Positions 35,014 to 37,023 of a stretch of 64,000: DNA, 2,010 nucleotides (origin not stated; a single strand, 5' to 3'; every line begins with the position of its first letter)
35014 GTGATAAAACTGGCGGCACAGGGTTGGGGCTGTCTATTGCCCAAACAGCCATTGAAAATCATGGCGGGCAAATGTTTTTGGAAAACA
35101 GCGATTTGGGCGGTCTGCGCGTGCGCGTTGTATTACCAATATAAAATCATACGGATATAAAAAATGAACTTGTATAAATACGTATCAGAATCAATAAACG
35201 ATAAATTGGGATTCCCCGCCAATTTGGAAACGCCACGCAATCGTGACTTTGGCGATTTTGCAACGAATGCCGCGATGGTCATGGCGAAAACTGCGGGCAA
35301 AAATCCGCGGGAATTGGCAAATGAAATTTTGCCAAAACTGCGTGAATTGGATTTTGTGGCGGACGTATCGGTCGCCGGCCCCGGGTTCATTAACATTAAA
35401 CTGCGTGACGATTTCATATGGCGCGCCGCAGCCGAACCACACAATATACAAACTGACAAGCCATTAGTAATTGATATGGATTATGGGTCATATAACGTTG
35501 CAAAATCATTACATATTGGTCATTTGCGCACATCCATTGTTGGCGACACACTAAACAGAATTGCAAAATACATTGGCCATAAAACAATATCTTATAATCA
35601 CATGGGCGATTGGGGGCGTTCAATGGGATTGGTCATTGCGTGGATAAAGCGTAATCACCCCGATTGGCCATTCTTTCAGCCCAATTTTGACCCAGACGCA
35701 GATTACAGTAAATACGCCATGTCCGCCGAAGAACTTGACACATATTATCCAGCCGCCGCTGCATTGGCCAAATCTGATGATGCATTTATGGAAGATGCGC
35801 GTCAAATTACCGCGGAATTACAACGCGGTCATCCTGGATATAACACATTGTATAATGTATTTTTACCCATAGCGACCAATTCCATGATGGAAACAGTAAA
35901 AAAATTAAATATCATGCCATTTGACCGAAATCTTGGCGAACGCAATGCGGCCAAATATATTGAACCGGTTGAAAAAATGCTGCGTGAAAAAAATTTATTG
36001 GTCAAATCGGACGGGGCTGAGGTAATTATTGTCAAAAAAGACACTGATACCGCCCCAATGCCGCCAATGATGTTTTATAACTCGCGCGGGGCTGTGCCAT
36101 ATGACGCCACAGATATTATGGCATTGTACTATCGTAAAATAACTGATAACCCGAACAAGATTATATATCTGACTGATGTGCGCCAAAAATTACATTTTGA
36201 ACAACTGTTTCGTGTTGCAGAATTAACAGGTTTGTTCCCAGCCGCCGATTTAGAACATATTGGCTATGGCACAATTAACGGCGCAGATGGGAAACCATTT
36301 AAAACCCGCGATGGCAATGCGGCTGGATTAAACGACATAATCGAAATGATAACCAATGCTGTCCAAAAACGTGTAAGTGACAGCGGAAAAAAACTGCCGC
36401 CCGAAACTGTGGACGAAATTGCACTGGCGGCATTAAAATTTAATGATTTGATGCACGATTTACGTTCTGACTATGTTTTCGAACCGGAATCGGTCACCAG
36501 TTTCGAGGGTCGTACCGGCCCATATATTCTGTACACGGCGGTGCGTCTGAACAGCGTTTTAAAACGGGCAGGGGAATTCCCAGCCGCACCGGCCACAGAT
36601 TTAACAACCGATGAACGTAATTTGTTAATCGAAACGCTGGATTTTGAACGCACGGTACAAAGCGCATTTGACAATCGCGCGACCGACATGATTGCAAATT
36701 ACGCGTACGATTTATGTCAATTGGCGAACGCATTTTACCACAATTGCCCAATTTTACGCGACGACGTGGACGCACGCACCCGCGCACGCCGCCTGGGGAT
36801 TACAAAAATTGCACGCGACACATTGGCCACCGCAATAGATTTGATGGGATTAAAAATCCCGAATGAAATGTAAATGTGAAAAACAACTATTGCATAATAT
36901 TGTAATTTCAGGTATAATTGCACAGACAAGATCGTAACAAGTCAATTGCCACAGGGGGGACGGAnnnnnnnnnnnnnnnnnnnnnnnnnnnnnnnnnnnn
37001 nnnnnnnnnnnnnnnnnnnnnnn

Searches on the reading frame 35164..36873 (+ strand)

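Call 23: search_protein_families(library=pfam, proteins=[window:35164-36873:+], max_evalue=0.00001)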
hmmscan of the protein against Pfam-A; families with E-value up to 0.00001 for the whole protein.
window:35164-36873:+ (569 aa): 3 families
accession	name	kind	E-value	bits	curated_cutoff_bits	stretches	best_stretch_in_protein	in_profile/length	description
PF00750.26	tRNA-synt_1d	-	1.6e-58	198.8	23.3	1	103-440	22-348/349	tRNA synthetases class I (R), catalytic domain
PF05746.21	DALR_1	-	5.1e-24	85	22.3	1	455-569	1-117/117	DALR anticodon binding domain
PF03485.21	Arg_tRNA_synt_N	-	6.2e-22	78.5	21.5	1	16-80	21-85/85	Arginyl tRNA synthetase N terminal domain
